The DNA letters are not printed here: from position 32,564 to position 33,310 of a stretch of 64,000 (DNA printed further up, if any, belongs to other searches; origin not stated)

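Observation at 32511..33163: Two translationally coupled ORFs of unknown family: candidate novel toxin-antitoxin, abortive-infection or defence pair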

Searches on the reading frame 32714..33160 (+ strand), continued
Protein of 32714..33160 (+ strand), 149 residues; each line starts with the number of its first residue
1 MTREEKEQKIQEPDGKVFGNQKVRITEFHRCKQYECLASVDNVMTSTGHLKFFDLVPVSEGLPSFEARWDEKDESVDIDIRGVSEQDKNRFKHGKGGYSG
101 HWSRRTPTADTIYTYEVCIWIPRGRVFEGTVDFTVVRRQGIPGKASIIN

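Call 46: fold_search(model_id=the predicted structure, library=viral)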
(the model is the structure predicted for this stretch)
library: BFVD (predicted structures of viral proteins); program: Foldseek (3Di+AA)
matches with E <= 10: 745; with E <= 0.001: 0
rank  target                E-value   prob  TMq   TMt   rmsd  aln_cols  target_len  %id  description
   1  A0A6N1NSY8            7.8e-02  0.44  0.22  0.11  11.8       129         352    5  Putative orfan [Tupanvirus soda lake]
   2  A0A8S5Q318            8.7e-02  0.47  0.25  0.25  12.8       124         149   10  Uncharacterized protein [Siphoviridae sp. ctQqU1]
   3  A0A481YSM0            1.0e-01  0.38  0.30  0.25  19.4       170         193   12  Uncharacterized protein [Marseillevirus LCMAC101]
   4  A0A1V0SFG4            1.6e-01  0.14  0.19  0.21  16.6       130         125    8  DUF7448 domain-containing protein [Hokovirus HKV1]
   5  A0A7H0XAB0            1.8e-01  0.21  0.23  0.10  14.6       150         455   11  (no name in the UniProt tables at hand)
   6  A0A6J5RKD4            1.8e-01  0.15  0.21  0.12  14.6       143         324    8  Uncharacterized protein [uncultured Caudovirales phage]
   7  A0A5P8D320            3.2e-01  0.06  0.16  0.14  14.9       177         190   10  (no name in the UniProt tables at hand)
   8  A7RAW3                3.4e-01  0.12  0.20  0.26  15.4       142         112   10  (no name in the UniProt tables at hand)
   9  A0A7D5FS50            3.6e-01  0.15  0.17  0.24  14.9        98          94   12  (no name in the UniProt tables at hand)
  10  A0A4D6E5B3            4.0e-01  0.16  0.17  0.36  13.2        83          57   13  (no name in the UniProt tables at hand)
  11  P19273                4.4e-01  0.09  0.21  0.15  17.3       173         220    9  Coat protein TP4 [Thermoproteus tenax virus 1 (strain KRA1)]
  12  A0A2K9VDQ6            4.9e-01  0.20  0.19  0.29   9.9        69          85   17  Uncharacterized protein [Gordonia phage Flakey]
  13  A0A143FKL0            4.9e-01  0.10  0.19  0.20  13.3       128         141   11  (no name in the UniProt tables at hand)
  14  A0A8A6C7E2            4.9e-01  0.06  0.18  0.16  14.8       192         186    7  (no name in the UniProt tables at hand)
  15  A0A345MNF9            5.2e-01  0.08  0.18  0.15  14.0       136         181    9  (no name in the UniProt tables at hand)
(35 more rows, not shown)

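Call 48: search_dna_similar(query=window:32714-33160:+, collection=plasmids, mode=protein, max_evalue=0.01)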
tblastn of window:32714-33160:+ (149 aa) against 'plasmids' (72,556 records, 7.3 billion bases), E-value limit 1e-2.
No match.

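Call 49: search_dna_similar(query=window:32714-33160:+, collection=phages, mode=protein, max_evalue=0.01)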
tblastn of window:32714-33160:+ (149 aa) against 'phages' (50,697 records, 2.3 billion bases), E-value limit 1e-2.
No match.

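Call 56: search_protein_families(library=pfam, proteins=[P0148, P0152, P0120, P0016, P0010], max_evalue=0.01)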
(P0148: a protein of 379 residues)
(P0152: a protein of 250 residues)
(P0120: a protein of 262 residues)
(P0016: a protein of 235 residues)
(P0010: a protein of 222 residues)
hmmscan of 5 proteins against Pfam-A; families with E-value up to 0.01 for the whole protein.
P0148 (379 aa): 1 family
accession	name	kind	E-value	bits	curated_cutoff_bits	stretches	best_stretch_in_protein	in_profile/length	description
PF04233.19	Phage_Mu_F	-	2.3e-10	41.6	29.6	1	228-348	2-110/112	Phage Mu protein F like protein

P0152 (250 aa): 1 family
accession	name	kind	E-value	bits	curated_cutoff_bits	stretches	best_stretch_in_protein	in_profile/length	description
PF12728.13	HTH_17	-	7.4e-10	39.4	27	1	9-56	1-48/51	Helix-turn-helix domain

P0120 (262 aa): 0 families

P0016 (235 aa): 0 families

P0010 (222 aa): 0 families
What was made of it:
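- One representative (P0148) joins the B domain to a Phage_Mu_F head-morphogenesis domain (call 56).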

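Call 57: find_encoding_contigs(protein=P0148, flank=8000, max_places=3)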
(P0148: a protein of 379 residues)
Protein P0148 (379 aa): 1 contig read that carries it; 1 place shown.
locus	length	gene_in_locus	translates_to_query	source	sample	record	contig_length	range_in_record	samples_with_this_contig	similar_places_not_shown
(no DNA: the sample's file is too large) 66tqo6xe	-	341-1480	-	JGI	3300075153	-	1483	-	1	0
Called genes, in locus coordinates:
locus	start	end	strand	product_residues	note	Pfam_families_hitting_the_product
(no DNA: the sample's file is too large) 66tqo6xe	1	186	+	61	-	?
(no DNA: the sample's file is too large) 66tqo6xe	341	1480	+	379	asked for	PF04233:Phage_Mu_F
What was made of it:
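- This is a single case on a 1.5-kb contig whose DNA could not be read (call 57).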

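Call 58: find_encoding_contigs(protein=P0152, flank=8000, max_places=3)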
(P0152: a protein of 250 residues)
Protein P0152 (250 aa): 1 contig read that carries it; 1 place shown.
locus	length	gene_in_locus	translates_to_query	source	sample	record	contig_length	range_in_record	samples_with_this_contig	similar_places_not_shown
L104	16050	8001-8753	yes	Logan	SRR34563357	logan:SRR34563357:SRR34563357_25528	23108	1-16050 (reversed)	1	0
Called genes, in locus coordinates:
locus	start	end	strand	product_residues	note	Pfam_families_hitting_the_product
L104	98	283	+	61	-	PF00830:Ribosomal_L28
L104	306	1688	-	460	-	PF00206:Lyase_1, PF14698:ASL_C2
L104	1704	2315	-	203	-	PF13428:TPR_14 (faint), PF07719:TPR_2 (faint), PF13181:TPR_8 (faint), PF13432:TPR_16 (faint), PF14559:TPR_19 (faint), PF00515:TPR_1 (faint), PF13414:TPR_11 (faint), PF13431:TPR_17 (faint)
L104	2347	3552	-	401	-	PF00764:Arginosuc_synth, PF20979:Arginosuc_syn_C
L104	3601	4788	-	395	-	PF00202:Aminotran_3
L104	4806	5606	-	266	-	PF00696:AA_kinase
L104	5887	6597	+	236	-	PF00702:Hydrolase, PF13419:HAD_2, PF13242:Hydrolase_like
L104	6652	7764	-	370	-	PF01960:ArgJ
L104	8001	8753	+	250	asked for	PF12728:HTH_17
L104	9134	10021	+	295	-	PF00763:THF_DHG_CYH, PF02882:THF_DHG_CYH_C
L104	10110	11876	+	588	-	PF01268:FTHFS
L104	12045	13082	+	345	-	PF02547:Queuosine_synth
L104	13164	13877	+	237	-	PF00834:Ribul_P_3_epim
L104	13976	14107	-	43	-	-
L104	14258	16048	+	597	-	?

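Call 69: search_protein_families(library=pfam, proteins=[L099:426-1085:+, L099:1185-1619:+, L100:7377-7985:+, L102:9334-10281:-, L103:8696-9139:-, L103:6937-7164:+, L102:8517-8732:+, L103:7257-7772:+, L099:2282-4885:-], max_evalue=0.1)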
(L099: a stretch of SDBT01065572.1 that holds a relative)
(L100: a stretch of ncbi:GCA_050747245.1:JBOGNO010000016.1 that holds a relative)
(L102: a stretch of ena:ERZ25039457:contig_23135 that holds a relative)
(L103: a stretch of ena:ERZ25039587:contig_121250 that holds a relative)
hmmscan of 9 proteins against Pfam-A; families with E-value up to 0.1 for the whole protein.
L099:426-1085:+ (220 aa): 0 families

L099:1185-1619:+ (145 aa): 3 families
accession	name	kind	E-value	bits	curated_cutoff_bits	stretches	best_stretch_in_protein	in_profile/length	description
PF18927.5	CrtO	-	0.014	16.2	27.3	1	64-125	38-99/123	Glycosyl-4,4'-diaponeurosporenoate acyltransferase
PF20990.2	DUF2207_C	-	0.045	13.9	33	1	64-128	117-181/247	Predicted membrane protein (DUF2207) C-terminal domain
PF17332.7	DUF5592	-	0.071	14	26.7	0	85-135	11-67/89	Family of unknown function (DUF5592)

L100:7377-7985:+ (203 aa): 0 families

L102:9334-10281:- (316 aa): 1 family
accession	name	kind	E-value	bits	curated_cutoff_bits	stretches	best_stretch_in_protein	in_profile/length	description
PF21560.2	Gp34_2nd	-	0.007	16.9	27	1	226-283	6-63/102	Long-tail fiber proximal subunit, C-terminal, second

L103:8696-9139:- (148 aa): 0 families

L103:6937-7164:+ (76 aa): 0 families

L102:8517-8732:+ (72 aa): 0 families

L103:7257-7772:+ (172 aa): 2 families
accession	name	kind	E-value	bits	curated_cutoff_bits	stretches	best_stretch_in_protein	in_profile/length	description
PF15956.11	DUF4760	-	1.3e-07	32.3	25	1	31-135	36-139/141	Domain of unknown function (DUF4760)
PF07319.16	DnaI_N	-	0.004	18.2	24.1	1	86-145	10-69/94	Primosomal protein DnaI N-terminus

L099:2282-4885:- (868 aa): 12 families
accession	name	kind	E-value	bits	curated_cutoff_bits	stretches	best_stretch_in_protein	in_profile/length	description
PF10412.15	TrwB_AAD_bind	-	9.5e-11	41.6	20.5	2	438-509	5-70/387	Type IV secretion-system coupling protein DNA-binding domain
PF01935.23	DUF87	-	2.5e-10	41.3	23.2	1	435-669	9-203/220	Helicase HerA, central domain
PF12696.13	TraG-D_C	-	1.2e-05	25.7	22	1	707-777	3-77/126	TraM recognition site of TraD and TraG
PF04851.21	ResIII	-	0.00083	19.7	22.5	1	441-499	16-71/164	Type III restriction enzyme, res subunit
PF13401.12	AAA_22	-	0.0011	19.8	27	1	447-472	4-29/130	AAA domain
PF25199.1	nSTAND_NTPase5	-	0.0017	18.6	34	1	445-494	38-88/145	Novel STAND NTPase 5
PF01580.24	FtsK_SpoIIIE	-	0.011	15.6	24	1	448-469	39-60/221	FtsK/SpoIIIE family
PF13173.12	AAA_14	-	0.019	15.4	27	0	448-473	2-27/129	AAA domain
PF05872.18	HerA_C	-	0.022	13.9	22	1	437-489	10-62/502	Helicase HerA-like C-terminal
PF20720.3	nSTAND3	-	0.041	14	27.2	0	446-507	15-71/155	Novel STAND NTPase 3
PF00005.33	ABC_tran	-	0.05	14.6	25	0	448-470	11-33/137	ABC transporter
PF13191.12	AAA_16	-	0.093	13.7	32.6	0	447-471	23-47/167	AAA ATPase domain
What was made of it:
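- L099 has a TrwB/TraD-type coupling protein (call 69).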

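Call 71: list_cluster_members(proteins=[window:32714-33160:+, P0164, P0168, P0151, P0160, P0005])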
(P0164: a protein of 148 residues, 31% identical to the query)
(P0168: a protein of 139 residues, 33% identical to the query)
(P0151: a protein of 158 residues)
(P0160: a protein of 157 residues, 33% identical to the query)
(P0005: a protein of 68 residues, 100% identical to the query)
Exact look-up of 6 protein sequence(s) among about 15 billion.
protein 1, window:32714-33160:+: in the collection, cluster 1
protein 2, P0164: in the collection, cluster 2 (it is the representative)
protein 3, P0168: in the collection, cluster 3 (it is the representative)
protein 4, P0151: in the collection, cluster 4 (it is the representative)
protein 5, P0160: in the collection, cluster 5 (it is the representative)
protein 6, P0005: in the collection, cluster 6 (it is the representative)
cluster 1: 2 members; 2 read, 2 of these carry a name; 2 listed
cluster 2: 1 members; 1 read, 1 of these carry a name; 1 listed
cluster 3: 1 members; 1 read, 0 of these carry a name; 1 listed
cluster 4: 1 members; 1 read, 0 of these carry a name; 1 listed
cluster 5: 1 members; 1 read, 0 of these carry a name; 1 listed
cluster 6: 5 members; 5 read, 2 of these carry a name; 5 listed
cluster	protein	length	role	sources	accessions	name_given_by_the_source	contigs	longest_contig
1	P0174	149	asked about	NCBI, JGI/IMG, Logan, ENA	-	hypothetical protein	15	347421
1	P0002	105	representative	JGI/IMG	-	hypothetical protein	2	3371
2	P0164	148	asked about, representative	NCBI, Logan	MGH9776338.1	MAG: hypothetical protein ACRD50_15505 [Candidatus Acidiferrales bacterium]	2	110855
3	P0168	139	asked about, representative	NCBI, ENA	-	-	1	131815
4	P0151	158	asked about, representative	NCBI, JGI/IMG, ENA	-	-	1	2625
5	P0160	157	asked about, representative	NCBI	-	-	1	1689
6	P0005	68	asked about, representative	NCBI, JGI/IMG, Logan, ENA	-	-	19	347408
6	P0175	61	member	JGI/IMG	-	hypothetical protein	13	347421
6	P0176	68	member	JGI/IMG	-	hypothetical protein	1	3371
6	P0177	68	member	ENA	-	-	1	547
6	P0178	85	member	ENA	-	-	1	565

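Call 74: find_encoding_contigs(protein=P0157, flank=8000, max_places=3)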
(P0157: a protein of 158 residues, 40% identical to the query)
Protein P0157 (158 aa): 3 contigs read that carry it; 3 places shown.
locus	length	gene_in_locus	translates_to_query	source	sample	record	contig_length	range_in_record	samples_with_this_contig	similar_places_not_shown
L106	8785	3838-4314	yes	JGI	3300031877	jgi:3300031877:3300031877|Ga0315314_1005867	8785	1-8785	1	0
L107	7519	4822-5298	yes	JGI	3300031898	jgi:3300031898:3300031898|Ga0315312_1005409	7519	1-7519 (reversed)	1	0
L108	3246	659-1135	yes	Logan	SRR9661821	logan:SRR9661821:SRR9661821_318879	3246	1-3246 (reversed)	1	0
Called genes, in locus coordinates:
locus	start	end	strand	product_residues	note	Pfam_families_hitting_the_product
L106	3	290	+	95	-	?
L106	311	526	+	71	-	-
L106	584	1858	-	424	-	PF00801:PKD, PF18911:PKD_4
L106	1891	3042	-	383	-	PF02771:Acyl-CoA_dh_N, PF02770:Acyl-CoA_dh_M, PF00441:Acyl-CoA_dh_1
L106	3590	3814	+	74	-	-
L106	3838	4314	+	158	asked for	-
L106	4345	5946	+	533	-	PF01555:N6_N4_Mtase, PF13847:Methyltransf_31 (faint)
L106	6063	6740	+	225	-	PF03099:BPL_LplA_LipB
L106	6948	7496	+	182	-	PF14512:TM1586_NiRdase (faint), PF00881:Nitroreductase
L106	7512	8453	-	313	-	PF00106:adh_short, PF08659:KR, PF13561:adh_short_C2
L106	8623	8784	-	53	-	?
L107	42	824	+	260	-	PF00561:Abhydrolase_1, PF12146:Hydrolase_4, PF12697:Abhydrolase_6, PF00561:Abhydrolase_1 (weak)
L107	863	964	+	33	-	-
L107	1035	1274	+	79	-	-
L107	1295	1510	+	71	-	-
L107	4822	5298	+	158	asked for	-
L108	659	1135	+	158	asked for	-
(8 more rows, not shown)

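Call 75: find_encoding_contigs(protein=P0171, flank=8000, max_places=3)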
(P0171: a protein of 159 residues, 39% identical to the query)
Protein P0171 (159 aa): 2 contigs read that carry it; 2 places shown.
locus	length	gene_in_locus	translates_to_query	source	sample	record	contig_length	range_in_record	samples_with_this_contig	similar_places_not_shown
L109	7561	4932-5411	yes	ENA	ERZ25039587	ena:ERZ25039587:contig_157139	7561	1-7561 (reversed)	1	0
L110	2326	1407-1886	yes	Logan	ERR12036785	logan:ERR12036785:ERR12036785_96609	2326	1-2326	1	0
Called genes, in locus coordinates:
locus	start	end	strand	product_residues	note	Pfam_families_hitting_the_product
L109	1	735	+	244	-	?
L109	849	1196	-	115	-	PF02604:PhdYeFM_antitox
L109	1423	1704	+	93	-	PF04365:BrnT_toxin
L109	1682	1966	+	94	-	PF14384:BrnA_antitoxin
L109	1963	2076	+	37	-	-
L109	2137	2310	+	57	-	PF10040:CRISPR_Cas6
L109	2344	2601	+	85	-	-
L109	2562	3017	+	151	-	PF01850:PIN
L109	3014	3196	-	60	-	-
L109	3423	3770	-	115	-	PF02945:Endonuclease_7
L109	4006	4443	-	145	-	-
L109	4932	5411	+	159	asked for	-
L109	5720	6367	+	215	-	PF13495:Phage_int_SAM_4 (weak)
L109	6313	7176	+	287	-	PF03235:GmrSD_N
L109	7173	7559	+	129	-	?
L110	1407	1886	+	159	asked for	-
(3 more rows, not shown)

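Call 77: search_protein_families(library=phrogs, alignment_id=A2, max_evalue=0.001)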
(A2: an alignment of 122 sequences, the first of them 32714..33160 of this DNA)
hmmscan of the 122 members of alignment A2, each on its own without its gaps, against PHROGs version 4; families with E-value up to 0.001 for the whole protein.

A. member 1, window:32714-33160:+ (149 aa): 0 families

B. families by the number of members that match (of 122 scanned): 0 families

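Call 78: search_protein_families(library=padloc, alignment_id=A2, max_evalue=0.001)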
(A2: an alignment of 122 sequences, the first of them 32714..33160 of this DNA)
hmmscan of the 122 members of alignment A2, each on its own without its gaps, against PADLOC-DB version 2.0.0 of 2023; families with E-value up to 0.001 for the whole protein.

A. member 1, window:32714-33160:+ (149 aa): 0 families

B. families by the number of members that match (of 122 scanned): 0 families

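Call 79: search_protein_families(library=ncbifam, alignment_id=A2, max_evalue=0.001)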
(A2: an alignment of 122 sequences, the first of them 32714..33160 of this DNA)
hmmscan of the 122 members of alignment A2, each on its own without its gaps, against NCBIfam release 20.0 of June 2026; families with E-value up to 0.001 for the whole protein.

A. member 1, window:32714-33160:+ (149 aa): 0 families

B. families by the number of members that match (of 122 scanned): 0 families

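Call 98: list_cluster_members(proteins=[P0008, P0009, P0012, P0013, P0015, P0021, P0032, P0052, P0063, P0088])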
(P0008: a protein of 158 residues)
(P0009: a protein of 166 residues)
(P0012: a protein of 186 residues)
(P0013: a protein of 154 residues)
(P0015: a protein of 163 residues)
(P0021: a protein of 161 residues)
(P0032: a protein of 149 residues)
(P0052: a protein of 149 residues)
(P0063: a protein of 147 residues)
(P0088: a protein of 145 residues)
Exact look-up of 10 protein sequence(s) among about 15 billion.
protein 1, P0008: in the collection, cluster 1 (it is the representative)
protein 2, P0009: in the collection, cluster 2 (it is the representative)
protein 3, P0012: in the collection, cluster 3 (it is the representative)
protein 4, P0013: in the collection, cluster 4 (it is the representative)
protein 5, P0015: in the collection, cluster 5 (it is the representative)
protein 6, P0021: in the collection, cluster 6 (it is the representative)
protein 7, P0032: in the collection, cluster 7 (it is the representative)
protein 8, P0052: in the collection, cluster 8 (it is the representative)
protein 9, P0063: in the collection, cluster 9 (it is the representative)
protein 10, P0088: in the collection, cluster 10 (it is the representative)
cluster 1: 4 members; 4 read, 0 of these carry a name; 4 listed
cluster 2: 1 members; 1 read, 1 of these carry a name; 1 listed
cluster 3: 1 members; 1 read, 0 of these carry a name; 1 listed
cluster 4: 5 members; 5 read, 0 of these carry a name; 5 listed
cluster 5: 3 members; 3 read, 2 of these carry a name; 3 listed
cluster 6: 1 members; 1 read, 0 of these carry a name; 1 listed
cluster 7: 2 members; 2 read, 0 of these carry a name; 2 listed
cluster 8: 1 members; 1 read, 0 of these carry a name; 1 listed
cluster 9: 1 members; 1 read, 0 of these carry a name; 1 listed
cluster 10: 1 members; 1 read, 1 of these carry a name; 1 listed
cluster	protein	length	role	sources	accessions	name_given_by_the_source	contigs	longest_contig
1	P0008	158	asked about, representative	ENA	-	-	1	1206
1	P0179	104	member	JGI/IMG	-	-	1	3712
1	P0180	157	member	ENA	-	-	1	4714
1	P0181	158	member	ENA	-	-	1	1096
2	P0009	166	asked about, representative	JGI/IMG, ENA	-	hypothetical protein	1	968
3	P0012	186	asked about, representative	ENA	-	-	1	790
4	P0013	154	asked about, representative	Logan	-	-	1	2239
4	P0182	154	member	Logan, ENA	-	-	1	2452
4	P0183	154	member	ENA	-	-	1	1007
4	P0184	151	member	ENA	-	-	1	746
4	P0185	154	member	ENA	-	-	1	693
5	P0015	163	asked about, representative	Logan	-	-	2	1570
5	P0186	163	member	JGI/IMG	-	hypothetical protein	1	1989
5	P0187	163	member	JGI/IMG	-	hypothetical protein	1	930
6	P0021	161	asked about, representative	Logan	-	-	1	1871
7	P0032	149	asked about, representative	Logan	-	-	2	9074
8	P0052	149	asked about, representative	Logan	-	-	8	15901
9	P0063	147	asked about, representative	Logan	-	-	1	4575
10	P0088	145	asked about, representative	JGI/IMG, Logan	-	hypothetical protein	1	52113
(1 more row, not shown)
